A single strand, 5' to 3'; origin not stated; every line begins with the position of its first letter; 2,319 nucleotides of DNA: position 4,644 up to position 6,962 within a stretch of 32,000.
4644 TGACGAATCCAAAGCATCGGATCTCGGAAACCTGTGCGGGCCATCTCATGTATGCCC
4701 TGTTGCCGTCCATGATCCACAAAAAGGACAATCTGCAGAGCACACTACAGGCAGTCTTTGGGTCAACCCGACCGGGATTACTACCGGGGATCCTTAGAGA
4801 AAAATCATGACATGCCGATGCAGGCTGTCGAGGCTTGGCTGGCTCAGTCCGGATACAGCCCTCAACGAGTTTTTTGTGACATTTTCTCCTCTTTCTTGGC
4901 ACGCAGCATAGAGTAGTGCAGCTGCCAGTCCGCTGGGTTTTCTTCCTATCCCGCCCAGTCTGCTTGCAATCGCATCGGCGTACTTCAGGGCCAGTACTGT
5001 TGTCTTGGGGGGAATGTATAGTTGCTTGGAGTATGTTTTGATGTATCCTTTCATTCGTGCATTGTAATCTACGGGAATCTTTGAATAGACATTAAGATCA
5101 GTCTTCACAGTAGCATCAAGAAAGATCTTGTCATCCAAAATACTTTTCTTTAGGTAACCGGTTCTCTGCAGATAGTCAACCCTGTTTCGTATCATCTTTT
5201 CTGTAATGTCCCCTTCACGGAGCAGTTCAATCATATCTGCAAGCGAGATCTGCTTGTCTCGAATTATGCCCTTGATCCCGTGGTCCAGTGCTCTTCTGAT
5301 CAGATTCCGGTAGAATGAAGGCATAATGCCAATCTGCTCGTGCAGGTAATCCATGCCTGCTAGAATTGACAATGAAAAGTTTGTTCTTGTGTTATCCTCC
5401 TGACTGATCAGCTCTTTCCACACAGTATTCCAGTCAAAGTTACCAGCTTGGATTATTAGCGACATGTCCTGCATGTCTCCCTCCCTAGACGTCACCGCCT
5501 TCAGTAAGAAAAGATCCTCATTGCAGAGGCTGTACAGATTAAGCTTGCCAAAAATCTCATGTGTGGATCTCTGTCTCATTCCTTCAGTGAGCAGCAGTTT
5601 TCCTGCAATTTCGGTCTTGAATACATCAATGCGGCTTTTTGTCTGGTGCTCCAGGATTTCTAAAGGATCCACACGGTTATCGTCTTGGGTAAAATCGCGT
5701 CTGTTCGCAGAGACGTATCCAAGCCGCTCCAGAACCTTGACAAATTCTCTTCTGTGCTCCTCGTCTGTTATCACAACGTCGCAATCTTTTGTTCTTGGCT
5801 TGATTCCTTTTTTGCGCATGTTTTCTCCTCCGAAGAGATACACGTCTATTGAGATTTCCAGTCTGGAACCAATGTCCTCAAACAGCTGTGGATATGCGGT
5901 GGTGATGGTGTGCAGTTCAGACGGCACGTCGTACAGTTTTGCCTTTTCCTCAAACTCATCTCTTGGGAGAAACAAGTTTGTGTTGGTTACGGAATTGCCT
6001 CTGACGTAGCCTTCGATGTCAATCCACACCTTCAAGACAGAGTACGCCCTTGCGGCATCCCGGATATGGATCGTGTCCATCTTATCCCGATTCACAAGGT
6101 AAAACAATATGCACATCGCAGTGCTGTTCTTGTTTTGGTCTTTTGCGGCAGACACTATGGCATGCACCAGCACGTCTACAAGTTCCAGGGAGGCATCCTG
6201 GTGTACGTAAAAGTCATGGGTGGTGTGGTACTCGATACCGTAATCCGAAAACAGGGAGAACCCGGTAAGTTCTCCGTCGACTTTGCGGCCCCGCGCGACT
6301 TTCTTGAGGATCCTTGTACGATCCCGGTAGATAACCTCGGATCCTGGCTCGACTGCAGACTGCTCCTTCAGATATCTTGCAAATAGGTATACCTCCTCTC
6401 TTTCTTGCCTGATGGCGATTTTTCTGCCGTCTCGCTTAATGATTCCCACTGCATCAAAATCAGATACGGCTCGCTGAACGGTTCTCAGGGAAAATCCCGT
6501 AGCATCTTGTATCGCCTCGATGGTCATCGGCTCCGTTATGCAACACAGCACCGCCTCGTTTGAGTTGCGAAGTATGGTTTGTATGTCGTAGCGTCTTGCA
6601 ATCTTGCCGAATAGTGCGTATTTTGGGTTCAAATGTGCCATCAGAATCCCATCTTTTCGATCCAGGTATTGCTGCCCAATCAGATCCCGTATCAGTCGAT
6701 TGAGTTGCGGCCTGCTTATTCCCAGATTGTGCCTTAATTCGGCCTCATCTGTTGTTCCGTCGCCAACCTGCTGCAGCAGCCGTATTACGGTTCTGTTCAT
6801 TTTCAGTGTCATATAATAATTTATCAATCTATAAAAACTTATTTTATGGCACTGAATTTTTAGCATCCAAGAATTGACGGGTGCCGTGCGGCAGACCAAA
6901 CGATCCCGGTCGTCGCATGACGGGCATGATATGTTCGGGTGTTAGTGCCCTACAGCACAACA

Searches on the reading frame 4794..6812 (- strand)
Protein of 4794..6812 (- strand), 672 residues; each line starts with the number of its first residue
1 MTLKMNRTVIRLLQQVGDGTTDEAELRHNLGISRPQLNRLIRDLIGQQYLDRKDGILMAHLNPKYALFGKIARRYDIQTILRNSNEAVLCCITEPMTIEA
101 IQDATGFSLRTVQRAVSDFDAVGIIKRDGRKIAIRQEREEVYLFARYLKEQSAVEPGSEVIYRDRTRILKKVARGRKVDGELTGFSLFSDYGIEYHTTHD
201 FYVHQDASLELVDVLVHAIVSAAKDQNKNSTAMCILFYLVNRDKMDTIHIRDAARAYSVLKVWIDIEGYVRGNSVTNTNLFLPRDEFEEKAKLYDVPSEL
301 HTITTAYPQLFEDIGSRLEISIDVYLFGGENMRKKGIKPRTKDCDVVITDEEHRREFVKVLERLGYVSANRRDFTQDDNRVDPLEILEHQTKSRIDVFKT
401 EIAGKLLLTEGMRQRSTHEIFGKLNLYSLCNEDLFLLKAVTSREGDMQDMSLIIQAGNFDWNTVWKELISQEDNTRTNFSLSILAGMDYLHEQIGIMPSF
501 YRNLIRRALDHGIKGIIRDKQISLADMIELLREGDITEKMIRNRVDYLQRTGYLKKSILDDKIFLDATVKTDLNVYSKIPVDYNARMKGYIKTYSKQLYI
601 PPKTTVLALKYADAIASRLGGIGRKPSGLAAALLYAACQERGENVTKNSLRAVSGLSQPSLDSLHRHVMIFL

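Call 6: search_protein_families(library=pfam, proteins=[window:4794-6812:-], max_evalue=10)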
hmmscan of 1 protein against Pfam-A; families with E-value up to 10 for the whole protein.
window:4794-6812:- (672 aa): 19 families
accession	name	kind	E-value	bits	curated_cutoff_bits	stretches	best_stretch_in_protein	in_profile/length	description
PF25213.1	HVO_A0261_N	-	2.4e-09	37.4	35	2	93-131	22-60/86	HVO_A0261 N-terminal domain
PF13545.12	HTH_Crp_2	-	1.2e-05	25.6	27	2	91-136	18-63/70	Crp-like helix-turn-helix domain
PF00382.24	TFIIB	-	1.9e-05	25.1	23.6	1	589-658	10-79/92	Transcription factor TFIIB repeat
PF19502.5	DUF6036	-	0.00024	21.4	23.6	1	340-472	39-136/164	Nucleotidyltransferase of unknown function (DUF6036)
PF12802.13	MarR_2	-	0.00034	21.2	27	1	21-53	21-53/61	MarR family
PF24409.1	wHTH-PRTase_assc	-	0.00046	20.6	27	1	12-53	3-44/83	wHTH-PRTase associated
PF13551.12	HTH_29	-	0.0046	17.5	28.1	1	80-131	4-53/64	Winged helix-turn helix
PF13412.12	HTH_24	-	0.005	16.8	21.9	1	9-45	8-42/48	Winged helix-turn-helix DNA-binding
PF09339.16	HTH_IclR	-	0.0058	16.8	22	1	24-52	22-50/52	IclR helix-turn-helix domain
PF13384.12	HTH_23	-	0.0087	16.3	24.6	1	96-119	18-41/50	Homeodomain-like domain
PF10557.15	Cullin_Nedd8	-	0.015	15.8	36.9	1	26-54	33-61/63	Cullin protein neddylation domain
PF00392.27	GntR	-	0.044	13.9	27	0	23-55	27-59/64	Bacterial regulatory proteins, gntR family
PF01068.26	DNA_ligase_A_M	-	0.055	13.6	26.2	1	124-197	25-95/204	ATP dependent DNA ligase domain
PF05379.17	Peptidase_C23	-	0.06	13.9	25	1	81-135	13-70/88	Carlavirus endopeptidase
PF02984.24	Cyclin_C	-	0.067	13.6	22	1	622-668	40-86/119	Cyclin, C-terminal domain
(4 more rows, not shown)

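Call 7: search_protein_families(library=ncbifam, proteins=[window:4794-6812:-], max_evalue=10)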
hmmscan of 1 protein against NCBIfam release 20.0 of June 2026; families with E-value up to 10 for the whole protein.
window:4794-6812:- (672 aa): 6 families
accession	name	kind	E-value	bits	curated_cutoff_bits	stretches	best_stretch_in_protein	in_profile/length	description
NF001658.0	PRK00423.1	subfamily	0.0018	17.5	384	1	588-656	222-290/312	transcription initiation factor IIB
TIGR02018.2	his_ut_repres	equivalog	0.0052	16.2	220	1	17-55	20-58/226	histidine utilization transcriptional repressor HutC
NF040939.2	trans_reg_lrs14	equivalog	0.01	15.8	90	1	89-128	30-69/103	Lrs14 family HTH-type transcriptional regulator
TIGR01884.1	cas_HTH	subfamily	0.022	14.1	60.2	1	4-53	139-189/202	CRISPR-associated CARF protein Csa3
NF045989.1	TransRegFnrLRhodb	equivalog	0.029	13.6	300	1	71-134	164-225/245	transcriptional regulator FnrL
NF033545.0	transpos_IS630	equivalog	0.078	12.4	100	1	94-131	11-53/299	IS630 family transposase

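Call 8: search_protein_families(library=padloc, proteins=[window:4794-6812:-], max_evalue=10)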
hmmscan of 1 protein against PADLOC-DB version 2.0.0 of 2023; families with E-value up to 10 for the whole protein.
window:4794-6812:- (672 aa): 11 families
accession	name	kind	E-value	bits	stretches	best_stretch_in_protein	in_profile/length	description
PDLC01848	CARF3--CARF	-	2.2e-05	22.2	2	82-129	136-183/197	-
PDLC03963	SoFic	-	0.00028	18.4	1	85-149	296-356/361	-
PDLC03923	MkoB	-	0.00029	17.9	2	9-55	41-85/454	-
PDLC01438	Csa3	-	0.00034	18.7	1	81-175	145-237/305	"CAS-I,CAS-II,CAS-III,CAS-IV,CAS-V,CAS-VI; associated_signaling"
PDLC01857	CARF3--CARF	-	0.0037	14.9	1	82-133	130-181/201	-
PDLC01849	CARF3--CARF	-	0.0042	14.8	1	3-54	134-184/197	-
PDLC01850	CARF3--CARF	-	0.0067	14.3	2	514-565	152-200/209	-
PDLC02976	WH_III-A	-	0.0082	14.8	1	24-56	22-54/104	-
PDLC01434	CasR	-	0.012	13.4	1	4-53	125-174/191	"CAS-I,CAS-II,CAS-III,CAS-IV,CAS-V,CAS-VI; associated_signaling"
PDLC01268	CasR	-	0.025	12.6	1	6-54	123-172/179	"CAS-I,CAS-II,CAS-III,CAS-IV,CAS-V,CAS-VI; associated_signaling"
PDLC01856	CARF3--CARF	-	0.026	12.5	1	76-132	117-176/194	-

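Call 11: find_homologous_proteins(query=window:4794-6812:-)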
Query window:4794-6812:- (672 aa): 150 proteins with E <= 0.001 among 8000 candidates; the best 120 are listed.
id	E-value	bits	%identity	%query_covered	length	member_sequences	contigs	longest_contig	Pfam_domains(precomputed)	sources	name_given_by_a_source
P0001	0.0e+0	1471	98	100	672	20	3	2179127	PF00382.25,PF25213.2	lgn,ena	-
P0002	0.0e+0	1114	75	100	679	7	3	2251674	PF00382.25,PF09339.17,PF12802.14,PF25213.2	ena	-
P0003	0.0e+0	1093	72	100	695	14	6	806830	PF00382.25,PF09339.17,PF25213.2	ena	-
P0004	5.5e-288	975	72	89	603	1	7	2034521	PF00382.25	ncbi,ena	-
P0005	1.8e-282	956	65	99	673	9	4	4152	PF00382.25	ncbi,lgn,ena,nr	ncbi:MAG: hypothetical protein OES23_05335 [Nitrosopumilus sp.]|nr:hypothetical protein [Nitrosopumi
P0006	1.1e-267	908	61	99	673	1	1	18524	PF00382.25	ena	-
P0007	5.5e-265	899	60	99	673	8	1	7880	-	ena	-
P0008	1.1e-264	898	61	99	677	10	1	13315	PF00382.25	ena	-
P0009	1.9e-263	894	60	99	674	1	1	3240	PF00382.25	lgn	-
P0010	5.7e-263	892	60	99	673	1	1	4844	PF00382.25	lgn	-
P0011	1.1e-250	851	57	99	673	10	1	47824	PF00382.25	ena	-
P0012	1.0e-249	848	56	99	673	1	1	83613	PF00382.25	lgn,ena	-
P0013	6.2e-249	846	56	99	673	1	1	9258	PF00382.25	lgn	-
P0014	1.2e-248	845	56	99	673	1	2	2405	PF00382.25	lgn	-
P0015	4.1e-246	836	56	100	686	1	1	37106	PF00382.25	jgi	-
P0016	4.8e-240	816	56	99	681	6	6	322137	PF00382.25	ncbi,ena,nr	ncbi:MAG: hypothetical protein J4F36_08235 [Nitrosopumilaceae archaeon]|nr:hypothetical protein [Nit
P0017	1.5e-219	749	52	99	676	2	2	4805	PF00382.25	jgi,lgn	-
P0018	2.2e-219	748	52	99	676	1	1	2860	PF00382.25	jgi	-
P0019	5.6e-216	737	50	99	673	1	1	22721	PF13412.13,PF01978.26,PF00382.25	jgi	jgi:predicted transcriptional regulator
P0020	2.1e-212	725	49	99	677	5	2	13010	PF13412.13,PF01978.26,PF00382.25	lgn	-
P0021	4.7e-209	714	50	99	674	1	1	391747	PF00382.25,PF19502.6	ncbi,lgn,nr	ncbi:MAG: hypothetical protein KGI27_02265 [Thaumarchaeota archaeon]|nr:hypothetical protein [Nitros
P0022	9.2e-208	710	49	99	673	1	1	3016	PF00382.25,PF19502.6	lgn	-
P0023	1.7e-202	692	49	99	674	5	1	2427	PF00382.25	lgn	-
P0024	2.5e-197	675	47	99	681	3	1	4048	PF13412.13,PF00382.25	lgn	-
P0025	1.8e-183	629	44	99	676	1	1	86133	PF01978.26,PF00382.25,PF12802.14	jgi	jgi:DNA-binding HxlR family transcriptional regulator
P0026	4.5e-181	622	46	93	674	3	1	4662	PF08279.19,PF01978.26,PF00382.25,PF25213.2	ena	-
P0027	4.5e-181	622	45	98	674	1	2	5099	PF08279.19,PF00382.25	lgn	-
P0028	1.4e-179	617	44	100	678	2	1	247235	PF00382.25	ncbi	-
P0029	7.8e-179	614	46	92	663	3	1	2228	PF01978.26,PF00382.25,PF14394.13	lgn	-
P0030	1.3e-178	613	44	99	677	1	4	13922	PF00382.25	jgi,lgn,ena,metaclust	metaclust:\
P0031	5.1e-177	608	45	93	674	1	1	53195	PF00382.25,PF24409.2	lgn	-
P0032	3.3e-176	605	48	86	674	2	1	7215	PF08279.19,PF00382.25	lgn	-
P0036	1.6e-174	600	45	89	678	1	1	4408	PF01978.26,PF00382.25,PF24409.2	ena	-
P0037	1.5e-173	597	45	93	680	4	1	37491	PF01978.26,PF00382.25,PF25213.2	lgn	-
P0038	8.9e-173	594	45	94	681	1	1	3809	PF13412.13,PF00382.25,PF19502.6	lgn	-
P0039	1.2e-172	594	46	94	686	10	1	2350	PF00382.25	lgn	-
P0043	2.7e-171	589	46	86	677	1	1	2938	PF00382.25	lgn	-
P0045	2.2e-170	586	44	98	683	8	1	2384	PF00382.25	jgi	jgi:predicted transcriptional regulator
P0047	5.8e-169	582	43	98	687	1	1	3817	PF01978.26,PF13551.13,PF00382.25,PF19502.6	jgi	jgi:transcription initiation factor TFIIIB Brf1 subunit/transcription initiation factor TFIIB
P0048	1.5e-168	580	42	99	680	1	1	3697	PF00382.25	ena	-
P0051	5.2e-168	578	44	93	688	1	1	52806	PF13412.13,PF01978.26,PF00382.25,PF19502.6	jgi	jgi:predicted transcriptional regulator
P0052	1.6e-167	577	43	93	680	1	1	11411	PF13412.13,PF08279.19,PF01978.26,PF00382.25,PF25213.2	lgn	-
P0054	6.8e-167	575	46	85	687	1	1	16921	PF13412.13,PF01978.26,PF00382.25,PF09339.17,PF19502.6,PF14947.13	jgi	jgi:transcription initiation factor TFIIIB Brf1 subunit/transcription initiation factor TFIIB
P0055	2.9e-166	573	42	98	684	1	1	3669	PF13551.13,PF00382.25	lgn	-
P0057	3.2e-165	569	46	83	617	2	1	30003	PF24409.2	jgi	jgi:predicted transcriptional regulator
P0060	1.1e-158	548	41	99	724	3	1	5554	PF01047.29,PF13412.13,PF01978.26,PF01022.27,PF09339.17,PF12802.14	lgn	-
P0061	3.8e-156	539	39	100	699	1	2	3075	PF01978.26,PF00382.25,PF12802.14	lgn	-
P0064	4.2e-154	532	42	94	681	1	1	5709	PF01978.26,PF00382.25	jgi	jgi:predicted transcriptional regulator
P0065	4.2e-152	526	38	98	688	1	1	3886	PF13412.13,PF01978.26,PF00382.25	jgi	jgi:DNA-binding Lrp family transcriptional regulator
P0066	3.5e-151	523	39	99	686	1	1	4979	PF01978.26,PF00382.25,PF12802.14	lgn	-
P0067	5.6e-151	522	38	99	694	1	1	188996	PF01978.26,PF00382.25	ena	-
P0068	4.4e-150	519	40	98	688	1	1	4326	PF13412.13,PF01978.26,PF01022.27,PF00382.25,PF12802.14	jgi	jgi:predicted transcriptional regulator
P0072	3.8e-145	503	44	82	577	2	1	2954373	PF01978.26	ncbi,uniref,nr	ncbi:hypothetical protein [Candidatus Nitrososphaera evergladensis]|uniref:hypothetical protein n=1 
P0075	1.2e-139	485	38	99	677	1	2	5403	PF08279.19,PF01978.26,PF24033.2,PF00382.25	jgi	jgi:Transcriptional regulators of sugar metabolism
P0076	1.6e-139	484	38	99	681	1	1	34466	PF01978.26,PF00382.25,PF14394.13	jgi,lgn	jgi:predicted transcriptional regulator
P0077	2.7e-139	484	43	82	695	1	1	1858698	-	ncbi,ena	-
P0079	1.1e-136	475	36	99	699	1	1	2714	PF01978.26,PF00382.25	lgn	-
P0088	5.5e-130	453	39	83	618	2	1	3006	PF24271.2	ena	-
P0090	2.1e-127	444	40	84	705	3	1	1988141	-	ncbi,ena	-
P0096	5.7e-123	430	39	83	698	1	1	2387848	-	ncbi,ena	-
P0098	1.1e-122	429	35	95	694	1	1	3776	PF01978.26,PF00382.25,PF25213.2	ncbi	-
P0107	3.8e-119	417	39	83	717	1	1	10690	PF13412.13,PF08279.19,PF01978.26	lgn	-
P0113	7.4e-117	409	39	82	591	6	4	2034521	PF08279.19,PF01978.26,PF25213.2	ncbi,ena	-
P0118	4.6e-116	407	39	82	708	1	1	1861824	-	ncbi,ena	-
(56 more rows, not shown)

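Call 19: find_encoding_contigs(protein=P0001, flank=10000, max_places=3)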
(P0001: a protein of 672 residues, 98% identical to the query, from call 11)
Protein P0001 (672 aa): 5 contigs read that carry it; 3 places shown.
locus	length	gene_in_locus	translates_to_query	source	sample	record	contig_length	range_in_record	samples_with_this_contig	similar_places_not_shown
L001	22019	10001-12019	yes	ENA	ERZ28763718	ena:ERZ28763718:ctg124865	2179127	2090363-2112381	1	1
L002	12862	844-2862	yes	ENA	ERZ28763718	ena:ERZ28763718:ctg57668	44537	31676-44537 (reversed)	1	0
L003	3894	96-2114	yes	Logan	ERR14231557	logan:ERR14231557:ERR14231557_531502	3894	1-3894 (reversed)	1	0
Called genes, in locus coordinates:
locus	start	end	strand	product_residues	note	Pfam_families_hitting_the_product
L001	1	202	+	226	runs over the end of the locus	PF03050:DDE_Tnp_IS66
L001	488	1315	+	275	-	PF01259:SAICAR_synt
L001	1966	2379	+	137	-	PF01243:PNPOx_N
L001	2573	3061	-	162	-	PF11611:DUF4352 (weak)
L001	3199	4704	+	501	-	PF03050:DDE_Tnp_IS66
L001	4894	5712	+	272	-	PF01609:DDE_Tnp_1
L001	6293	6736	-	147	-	PF10061:DUF2299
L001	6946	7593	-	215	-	PF07282:Cas12f1-like_TNB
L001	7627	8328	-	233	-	-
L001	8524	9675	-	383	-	PF13737:DDE_Tnp_1_5 (weak), PF01609:DDE_Tnp_1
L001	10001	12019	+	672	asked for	PF25213:HVO_A0261_N (faint), PF00382:TFIIB (faint)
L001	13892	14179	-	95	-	-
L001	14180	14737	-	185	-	PF00347:Ribosomal_L6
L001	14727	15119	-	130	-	PF00410:Ribosomal_S8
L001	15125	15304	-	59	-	PF00253:Ribosomal_S14 (weak)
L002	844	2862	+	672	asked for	PF25213:HVO_A0261_N (faint), PF00382:TFIIB (faint)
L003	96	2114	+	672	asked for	PF25213:HVO_A0261_N (faint), PF00382:TFIIB (faint)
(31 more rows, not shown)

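Call 26: find_encoding_contigs(protein=P0002, flank=8000, max_places=1)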
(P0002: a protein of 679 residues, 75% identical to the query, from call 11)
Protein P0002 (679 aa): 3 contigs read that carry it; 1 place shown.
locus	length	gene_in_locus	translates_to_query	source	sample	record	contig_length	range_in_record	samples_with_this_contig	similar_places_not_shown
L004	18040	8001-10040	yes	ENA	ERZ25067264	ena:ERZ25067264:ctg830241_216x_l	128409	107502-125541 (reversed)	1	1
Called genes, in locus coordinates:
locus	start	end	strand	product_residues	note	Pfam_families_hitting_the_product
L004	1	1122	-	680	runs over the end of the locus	PF03030:H_PPase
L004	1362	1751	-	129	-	-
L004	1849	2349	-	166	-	PF04019:DUF359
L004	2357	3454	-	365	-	PF01883:FeS_assembly_P, PF00142:Fer4_NifH (faint), PF01656:CbiA, PF09140:MipZ (weak), PF10609:ParA, PF13614:AAA_31 (weak)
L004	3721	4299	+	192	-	PF03876:SHS2_Rpb7-N, PF00575:S1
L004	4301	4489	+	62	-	PF06093:Spt4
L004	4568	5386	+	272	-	PF02749:QRPTase_N, PF01729:QRPTase_C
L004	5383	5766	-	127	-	PF13181:TPR_8 (faint), PF07719:TPR_2 (faint), PF00515:TPR_1 (faint), PF12895:ANAPC3 (weak)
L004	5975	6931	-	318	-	PF02445:NadA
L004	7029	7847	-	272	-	PF03447:NAD_binding_3, PF01958:Asp_DH_C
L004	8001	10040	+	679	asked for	PF09339:HTH_IclR (faint), PF12802:MarR_2 (faint), PF25213:HVO_A0261_N (faint), PF00382:TFIIB (weak)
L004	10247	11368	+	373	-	PF09376:NurA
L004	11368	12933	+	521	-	PF01935:DUF87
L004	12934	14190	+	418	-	PF00149:Metallophos, PF12850:Metallophos_2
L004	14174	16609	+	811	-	PF02463:SMC_N, PF13175:AAA_15, PF13476:AAA_23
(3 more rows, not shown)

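Call 27: find_encoding_contigs(protein=P0016, flank=8000, max_places=1)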
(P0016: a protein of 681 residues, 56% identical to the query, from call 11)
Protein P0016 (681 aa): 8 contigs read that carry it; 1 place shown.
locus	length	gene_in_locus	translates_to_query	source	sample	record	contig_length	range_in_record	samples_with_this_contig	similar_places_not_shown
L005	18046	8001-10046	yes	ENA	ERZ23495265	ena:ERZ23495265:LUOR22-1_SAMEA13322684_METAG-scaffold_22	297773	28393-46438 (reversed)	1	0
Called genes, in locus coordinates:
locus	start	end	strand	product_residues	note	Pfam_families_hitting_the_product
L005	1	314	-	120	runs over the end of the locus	-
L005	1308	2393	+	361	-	PF00226:DnaJ, PF01556:DnaJ_C, PF00684:DnaJ_CXXCXGXG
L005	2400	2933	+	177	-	PF06941:NT5C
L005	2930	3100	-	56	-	-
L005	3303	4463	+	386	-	-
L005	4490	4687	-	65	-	PF04014:MazE_antitoxin (weak)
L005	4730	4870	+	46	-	-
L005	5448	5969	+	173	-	PF01022:HTH_5, PF12840:HTH_20 (weak)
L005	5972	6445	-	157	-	-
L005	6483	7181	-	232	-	-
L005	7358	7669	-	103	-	PF14947:HTH_45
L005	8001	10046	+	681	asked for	PF00382:TFIIB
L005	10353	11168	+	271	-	PF13737:DDE_Tnp_1_5, PF01609:DDE_Tnp_1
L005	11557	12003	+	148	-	-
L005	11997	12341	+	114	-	-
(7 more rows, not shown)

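Call 28: find_encoding_contigs(protein=P0072, flank=8000, max_places=1)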
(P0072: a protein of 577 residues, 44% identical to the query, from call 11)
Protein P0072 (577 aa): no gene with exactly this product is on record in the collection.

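Call 29: predict_structure(alignment_id=A1)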
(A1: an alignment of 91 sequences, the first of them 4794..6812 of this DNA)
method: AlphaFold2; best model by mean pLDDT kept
length: 672 residues; sequences in the alignment: 91
mean_pLDDT: 87.8   pTM: 0.66
mean pLDDT of the five models: 87.8, 87.3, 87.0, 85.6, 85.1
residues with pLDDT >= 90: 325; 70-90: 323; 50-70: 20; < 50: 4
segments of 3 or more residues with pLDDT < 50: 1-3
pLDDT, mean of each block of 10 residues (from residue 1): 68 89 90 88 84 86 87 89 87 87 79 91 90 89 84 65 84 86 94 90 90 96 93 96 88 89 91 87 94 89 76 95 94 88 88 94 91 78 87 86 80 95 96 92 85 90 94 85 84 81 92 90 90 83 95 92 90 76 85 94 95 84 80 94 88 87 89 83
secondary structure, 60 per line:
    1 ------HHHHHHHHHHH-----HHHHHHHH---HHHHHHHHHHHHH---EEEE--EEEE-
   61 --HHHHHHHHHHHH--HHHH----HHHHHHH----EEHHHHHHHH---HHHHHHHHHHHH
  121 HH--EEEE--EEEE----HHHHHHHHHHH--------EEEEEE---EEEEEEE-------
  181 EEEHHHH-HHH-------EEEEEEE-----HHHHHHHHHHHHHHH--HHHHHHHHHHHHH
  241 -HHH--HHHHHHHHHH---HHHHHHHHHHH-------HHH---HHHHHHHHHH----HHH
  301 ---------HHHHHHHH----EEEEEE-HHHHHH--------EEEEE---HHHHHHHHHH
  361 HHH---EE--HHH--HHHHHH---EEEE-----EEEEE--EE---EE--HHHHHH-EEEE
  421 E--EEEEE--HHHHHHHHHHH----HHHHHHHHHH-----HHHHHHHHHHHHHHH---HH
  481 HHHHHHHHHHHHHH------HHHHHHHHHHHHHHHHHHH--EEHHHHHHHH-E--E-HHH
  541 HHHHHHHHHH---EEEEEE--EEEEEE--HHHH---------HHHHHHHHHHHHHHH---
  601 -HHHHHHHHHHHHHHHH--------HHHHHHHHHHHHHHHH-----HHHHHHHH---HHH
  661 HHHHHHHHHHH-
elements in order: H7-17 H23-30 H34-46 E50-53 E56-59 H63-74 H77-80 H85-91 H98-105 H109-122 E125-128 E131-134 H139-149 E158-163 E167-173 E181-183 H184-187 E199-205 H211-225 H228-240 H247-256 H260-270 H284-293 H310-317 E322-327 H329-334 E343-347 H351-363 H376-381 E385-388 E394-398 H410-415 E417-421 E424-428 H431-441 H446-455 H461-475 H479-494 H501-519 H524-531 H538-550 E554-559 E562-567 H570-573 H583-597 H602-617 H626-641 H647-654 H658-671
